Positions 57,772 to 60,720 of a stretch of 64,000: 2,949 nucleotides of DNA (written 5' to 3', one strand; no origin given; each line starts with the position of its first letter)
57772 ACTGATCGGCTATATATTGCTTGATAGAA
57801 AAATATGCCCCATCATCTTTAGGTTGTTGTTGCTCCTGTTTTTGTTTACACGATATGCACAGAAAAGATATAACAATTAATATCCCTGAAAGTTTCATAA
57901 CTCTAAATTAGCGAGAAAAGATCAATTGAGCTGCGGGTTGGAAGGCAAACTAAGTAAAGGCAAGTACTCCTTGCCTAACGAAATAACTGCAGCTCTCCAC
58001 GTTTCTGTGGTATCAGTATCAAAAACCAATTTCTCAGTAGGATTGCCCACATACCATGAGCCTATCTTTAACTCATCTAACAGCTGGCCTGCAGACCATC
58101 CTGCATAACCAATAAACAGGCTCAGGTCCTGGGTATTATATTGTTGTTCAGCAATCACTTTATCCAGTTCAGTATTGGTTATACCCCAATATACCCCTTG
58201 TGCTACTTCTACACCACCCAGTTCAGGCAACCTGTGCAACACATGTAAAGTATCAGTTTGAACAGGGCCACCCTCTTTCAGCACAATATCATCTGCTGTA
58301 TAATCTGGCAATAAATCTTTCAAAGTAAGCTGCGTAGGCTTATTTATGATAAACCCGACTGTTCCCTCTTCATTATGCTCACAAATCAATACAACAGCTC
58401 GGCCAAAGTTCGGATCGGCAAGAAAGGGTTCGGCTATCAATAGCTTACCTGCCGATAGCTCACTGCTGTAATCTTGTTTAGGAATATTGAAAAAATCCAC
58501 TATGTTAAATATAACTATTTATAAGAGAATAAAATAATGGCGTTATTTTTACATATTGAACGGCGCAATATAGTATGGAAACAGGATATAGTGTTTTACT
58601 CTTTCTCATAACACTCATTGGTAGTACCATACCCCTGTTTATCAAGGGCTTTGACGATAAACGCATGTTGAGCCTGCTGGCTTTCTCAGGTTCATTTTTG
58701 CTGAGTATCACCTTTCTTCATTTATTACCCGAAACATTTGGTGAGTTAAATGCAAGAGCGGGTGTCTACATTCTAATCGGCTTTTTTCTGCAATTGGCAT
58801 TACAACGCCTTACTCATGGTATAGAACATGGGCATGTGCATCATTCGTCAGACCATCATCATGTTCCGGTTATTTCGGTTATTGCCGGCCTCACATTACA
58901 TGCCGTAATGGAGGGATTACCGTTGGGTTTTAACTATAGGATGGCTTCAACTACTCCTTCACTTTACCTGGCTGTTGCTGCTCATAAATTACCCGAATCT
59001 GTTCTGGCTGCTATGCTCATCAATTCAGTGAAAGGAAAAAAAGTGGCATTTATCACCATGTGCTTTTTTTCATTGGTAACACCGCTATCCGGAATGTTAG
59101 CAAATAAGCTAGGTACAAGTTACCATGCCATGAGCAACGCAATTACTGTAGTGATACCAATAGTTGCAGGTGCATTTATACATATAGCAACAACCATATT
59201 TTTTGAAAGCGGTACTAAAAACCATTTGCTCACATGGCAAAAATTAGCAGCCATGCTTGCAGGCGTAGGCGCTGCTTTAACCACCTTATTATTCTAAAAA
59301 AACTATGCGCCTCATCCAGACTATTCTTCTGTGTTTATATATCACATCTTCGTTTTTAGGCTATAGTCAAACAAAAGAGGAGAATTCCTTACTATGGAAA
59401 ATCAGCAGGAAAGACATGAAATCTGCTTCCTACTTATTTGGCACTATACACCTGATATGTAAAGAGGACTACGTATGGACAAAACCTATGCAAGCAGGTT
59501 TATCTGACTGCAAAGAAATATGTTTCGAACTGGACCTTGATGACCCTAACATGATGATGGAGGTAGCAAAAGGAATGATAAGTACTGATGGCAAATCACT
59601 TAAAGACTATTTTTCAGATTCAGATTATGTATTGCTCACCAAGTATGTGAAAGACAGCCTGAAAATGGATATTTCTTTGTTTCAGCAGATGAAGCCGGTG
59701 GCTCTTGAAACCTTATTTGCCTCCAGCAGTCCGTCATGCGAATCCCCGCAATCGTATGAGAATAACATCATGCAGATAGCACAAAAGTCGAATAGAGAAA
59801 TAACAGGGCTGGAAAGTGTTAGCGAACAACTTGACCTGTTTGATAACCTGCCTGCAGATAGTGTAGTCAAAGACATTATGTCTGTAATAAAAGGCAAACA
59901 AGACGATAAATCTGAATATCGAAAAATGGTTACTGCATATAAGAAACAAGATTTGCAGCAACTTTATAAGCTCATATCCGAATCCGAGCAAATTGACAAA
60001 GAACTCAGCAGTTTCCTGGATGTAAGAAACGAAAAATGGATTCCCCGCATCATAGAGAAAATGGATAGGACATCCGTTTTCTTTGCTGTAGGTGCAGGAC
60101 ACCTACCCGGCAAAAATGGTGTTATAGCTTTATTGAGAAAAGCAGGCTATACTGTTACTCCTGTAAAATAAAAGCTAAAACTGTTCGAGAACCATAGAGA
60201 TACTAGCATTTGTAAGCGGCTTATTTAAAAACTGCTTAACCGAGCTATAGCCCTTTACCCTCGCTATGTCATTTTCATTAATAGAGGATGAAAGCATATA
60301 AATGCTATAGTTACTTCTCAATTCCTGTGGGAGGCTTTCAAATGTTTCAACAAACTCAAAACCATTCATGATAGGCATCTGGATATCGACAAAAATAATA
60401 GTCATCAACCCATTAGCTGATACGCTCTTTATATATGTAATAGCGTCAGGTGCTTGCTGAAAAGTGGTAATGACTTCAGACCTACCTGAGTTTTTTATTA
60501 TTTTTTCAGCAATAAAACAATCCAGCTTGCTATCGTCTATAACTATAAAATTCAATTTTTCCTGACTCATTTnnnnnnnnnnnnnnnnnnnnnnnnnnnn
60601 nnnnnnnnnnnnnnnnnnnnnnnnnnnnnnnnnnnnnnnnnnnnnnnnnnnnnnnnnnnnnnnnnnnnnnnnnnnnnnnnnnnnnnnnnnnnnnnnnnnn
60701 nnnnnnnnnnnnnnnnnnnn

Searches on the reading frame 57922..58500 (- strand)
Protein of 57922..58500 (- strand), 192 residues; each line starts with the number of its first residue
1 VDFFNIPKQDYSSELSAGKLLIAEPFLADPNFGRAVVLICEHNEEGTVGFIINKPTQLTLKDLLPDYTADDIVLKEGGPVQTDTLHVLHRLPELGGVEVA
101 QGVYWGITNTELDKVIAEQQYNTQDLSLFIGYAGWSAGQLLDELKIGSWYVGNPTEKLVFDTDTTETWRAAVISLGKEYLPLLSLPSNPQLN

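Call 29: search_protein_families(library=pfam, proteins=[window:57922-58500:-], max_evalue=0.001)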
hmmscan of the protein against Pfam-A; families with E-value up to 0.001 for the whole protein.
window:57922-58500:- (192 aa): 1 family
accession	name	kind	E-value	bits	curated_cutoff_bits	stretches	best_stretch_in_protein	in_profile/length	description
PF02622.21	DUF179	-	3.5e-43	147.7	27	1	25-176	1-157/157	AlgH-like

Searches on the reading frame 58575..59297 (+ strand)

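Call 29: search_protein_families(library=pfam, proteins=[window:58575-59297:+], max_evalue=0.001)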
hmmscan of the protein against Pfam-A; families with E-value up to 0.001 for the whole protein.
window:58575-59297:+ (240 aa): 1 family
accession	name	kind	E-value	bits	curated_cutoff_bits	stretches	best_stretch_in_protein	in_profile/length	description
PF02535.28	Zip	-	2.6e-22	79.9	35.1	2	95-233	174-318/323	ZIP Zinc transporter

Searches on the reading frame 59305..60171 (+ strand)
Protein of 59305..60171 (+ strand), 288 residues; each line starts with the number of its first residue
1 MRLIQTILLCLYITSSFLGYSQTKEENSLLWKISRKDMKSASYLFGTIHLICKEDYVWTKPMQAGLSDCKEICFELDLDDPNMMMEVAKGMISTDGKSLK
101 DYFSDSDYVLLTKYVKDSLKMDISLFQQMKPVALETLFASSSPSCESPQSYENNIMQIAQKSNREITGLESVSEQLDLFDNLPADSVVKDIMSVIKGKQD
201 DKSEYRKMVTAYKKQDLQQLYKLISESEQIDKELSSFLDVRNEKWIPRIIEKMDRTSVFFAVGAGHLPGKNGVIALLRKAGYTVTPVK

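Call 29: search_protein_families(library=pfam, proteins=[window:59305-60171:+], max_evalue=0.001)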
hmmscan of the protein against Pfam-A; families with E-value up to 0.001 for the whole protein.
window:59305-60171:+ (288 aa): 1 family
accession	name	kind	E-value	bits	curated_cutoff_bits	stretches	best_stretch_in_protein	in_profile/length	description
PF01963.22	TraB_PrgY_gumN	-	1.4e-60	205.8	26.8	1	29-286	1-263/263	TraB/PrgY/gumN family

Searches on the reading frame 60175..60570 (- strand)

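Call 29: search_protein_families(library=pfam, proteins=[window:60175-60570:-], max_evalue=0.001)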
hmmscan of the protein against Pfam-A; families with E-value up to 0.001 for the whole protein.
window:60175-60570:- (131 aa): 1 family
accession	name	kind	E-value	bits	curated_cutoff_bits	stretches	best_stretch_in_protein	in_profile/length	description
PF00072.30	Response_reg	-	4.8e-11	43.2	30.2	1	9-124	2-106/111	Response regulator receiver domain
